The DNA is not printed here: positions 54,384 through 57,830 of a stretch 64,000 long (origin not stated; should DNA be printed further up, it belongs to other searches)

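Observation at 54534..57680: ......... homing-endonuclease intein inside a 1048-aa head-module protein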

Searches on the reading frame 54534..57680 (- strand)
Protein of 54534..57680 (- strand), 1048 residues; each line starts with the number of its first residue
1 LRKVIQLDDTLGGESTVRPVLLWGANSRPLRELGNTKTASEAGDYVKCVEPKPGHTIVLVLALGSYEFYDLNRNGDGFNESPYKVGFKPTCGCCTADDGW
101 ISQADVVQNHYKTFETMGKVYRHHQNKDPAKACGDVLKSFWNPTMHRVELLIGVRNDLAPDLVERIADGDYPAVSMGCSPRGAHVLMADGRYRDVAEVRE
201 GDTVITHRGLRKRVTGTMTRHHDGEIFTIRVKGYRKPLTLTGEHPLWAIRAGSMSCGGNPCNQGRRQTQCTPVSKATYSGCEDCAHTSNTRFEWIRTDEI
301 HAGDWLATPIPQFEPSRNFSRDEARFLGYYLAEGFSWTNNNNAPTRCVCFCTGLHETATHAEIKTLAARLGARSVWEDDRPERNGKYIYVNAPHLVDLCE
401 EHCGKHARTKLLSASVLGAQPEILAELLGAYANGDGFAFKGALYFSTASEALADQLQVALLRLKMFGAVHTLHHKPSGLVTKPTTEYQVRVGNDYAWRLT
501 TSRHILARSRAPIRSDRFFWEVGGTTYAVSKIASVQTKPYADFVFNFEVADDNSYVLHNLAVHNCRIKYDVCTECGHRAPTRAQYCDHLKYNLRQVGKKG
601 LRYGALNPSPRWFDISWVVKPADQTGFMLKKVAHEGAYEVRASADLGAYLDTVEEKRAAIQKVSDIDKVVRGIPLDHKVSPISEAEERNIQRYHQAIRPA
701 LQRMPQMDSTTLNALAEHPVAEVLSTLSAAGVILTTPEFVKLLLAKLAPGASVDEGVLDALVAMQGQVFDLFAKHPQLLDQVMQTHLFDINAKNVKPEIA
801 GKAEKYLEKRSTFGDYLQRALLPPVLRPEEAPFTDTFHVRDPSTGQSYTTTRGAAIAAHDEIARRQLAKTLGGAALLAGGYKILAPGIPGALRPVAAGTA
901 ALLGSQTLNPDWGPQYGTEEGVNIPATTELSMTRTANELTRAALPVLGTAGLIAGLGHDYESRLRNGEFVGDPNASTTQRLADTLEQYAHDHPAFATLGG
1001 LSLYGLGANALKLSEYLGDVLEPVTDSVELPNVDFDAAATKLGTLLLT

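Call 3: search_protein_families(library=pfam, proteins=[window:54534-57680:-], max_evalue=1)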
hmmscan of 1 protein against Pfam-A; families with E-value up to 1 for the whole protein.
window:54534-57680:- (1048 aa): 5 families
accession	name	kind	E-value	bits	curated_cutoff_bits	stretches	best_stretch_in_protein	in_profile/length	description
PF14528.11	LAGLIDADG_3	-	1.1e-05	26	22.5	1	423-499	2-77/82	LAGLIDADG-like domain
PF14890.11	Intein_splicing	-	0.0018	18.5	35.8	1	291-564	75-155/155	Intein splicing domain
PF05203.21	Hom_end_hint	-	0.011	16.2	32.1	1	180-220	3-43/228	Hom_end-associated Hint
PF14623.11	Vint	-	0.022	15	27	1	178-246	2-64/166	Hint-domain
PF07750.17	GcrA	-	0.054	14.3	26.9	1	499-588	45-139/155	GcrA cell cycle regulator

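Call 4: search_protein_families(library=phrogs, proteins=[window:54534-57680:-], max_evalue=0.01)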
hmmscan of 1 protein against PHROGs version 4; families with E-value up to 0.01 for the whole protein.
window:54534-57680:- (1048 aa): 3 families
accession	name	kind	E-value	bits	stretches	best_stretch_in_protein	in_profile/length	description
phrog_36001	-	unknown function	3.5e-05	23.2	0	537-566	432-461/715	-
phrog_2774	-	unknown function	0.00071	19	0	98-211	59-169/1263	-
phrog_18299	-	head and packaging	0.0042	17.4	0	108-178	107-182/257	head maturation protease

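Call 8: search_solved_structures(query=window:54534-57680:-, max_evalue=1, show_alignments=3)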
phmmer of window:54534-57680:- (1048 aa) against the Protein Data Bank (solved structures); distinct sequences matched with E-value up to 1: 1.
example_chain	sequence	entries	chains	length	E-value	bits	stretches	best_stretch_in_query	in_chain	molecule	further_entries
2cw7_A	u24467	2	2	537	4.3e-06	28.1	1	322-463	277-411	Endonuclease PI-PkoII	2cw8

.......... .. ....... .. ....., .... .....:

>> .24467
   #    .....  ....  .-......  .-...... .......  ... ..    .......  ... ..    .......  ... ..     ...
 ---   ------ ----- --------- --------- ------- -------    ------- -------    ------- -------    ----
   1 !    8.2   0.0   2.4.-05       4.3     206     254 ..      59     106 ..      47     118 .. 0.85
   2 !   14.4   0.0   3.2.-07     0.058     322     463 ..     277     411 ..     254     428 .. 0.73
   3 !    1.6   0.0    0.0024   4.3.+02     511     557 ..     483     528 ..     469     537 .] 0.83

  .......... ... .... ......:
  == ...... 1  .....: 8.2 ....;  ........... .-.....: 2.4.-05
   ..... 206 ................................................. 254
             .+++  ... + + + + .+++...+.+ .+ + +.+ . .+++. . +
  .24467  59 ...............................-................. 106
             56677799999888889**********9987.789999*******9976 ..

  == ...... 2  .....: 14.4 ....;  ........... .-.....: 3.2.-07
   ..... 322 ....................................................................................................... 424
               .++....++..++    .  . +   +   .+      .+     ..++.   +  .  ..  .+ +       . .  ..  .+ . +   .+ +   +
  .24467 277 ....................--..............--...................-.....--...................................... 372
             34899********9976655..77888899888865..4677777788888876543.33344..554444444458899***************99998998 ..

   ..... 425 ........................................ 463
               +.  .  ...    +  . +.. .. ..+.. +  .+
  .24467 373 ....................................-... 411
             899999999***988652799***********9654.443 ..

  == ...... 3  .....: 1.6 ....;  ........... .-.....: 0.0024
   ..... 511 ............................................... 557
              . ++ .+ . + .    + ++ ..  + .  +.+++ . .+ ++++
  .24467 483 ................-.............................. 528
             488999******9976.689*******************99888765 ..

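Call 43: search_protein_families(library=ncbifam, proteins=[window:54534-57680:-], max_evalue=1)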
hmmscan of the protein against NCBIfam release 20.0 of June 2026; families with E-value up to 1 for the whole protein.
window:54534-57680:- (1048 aa): 7 families
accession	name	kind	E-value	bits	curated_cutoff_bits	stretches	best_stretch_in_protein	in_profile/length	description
NF003157.0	PRK04132.1-2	equivalog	2.1e-05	22.7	1103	1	288-474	137-313/864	replication factor C small subunit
NF003159.0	PRK04132.1-4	equivalog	0.0012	16.9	999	1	288-464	147-305/852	replication factor C small subunit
NF003158.0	PRK04132.1-3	equivalog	0.013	12.5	1750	1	288-338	149-197/1437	replication factor C small subunit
NF007072.0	PRK09519.1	equivalog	0.042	12.2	1024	1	285-469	323-512/790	intein-containing recombinase RecA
NF038136.1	rSAM_Rv_intein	exception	0.07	12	700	1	180-213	78-113/574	intein-containing Rv2578c family radical SAM protein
NF003161.0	PRK04136.1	equivalog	0.095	12.2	54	1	564-591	9-36/49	50S ribosomal protein L40e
NF011303.0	PRK14715.1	equivalog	0.24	8.3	1585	1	325-447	1122-1237/1627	DNA-directed DNA polymerase II large subunit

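Call 82: find_encoding_contigs(protein=window:54534-57680:-, flank=1000, max_places=3)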
Protein window:54534-57680:- (1048 aa): 2 contigs read that carry it; 1 place shown.
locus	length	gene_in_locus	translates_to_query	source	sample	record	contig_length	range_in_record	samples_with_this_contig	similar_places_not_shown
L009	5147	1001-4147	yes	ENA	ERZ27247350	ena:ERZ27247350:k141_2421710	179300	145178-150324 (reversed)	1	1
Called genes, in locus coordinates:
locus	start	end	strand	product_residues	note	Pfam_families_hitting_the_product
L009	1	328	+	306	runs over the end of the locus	-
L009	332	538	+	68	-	-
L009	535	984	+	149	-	-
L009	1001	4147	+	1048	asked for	PF14528:LAGLIDADG_3 (faint)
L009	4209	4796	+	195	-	-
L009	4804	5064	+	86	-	-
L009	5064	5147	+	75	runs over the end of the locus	-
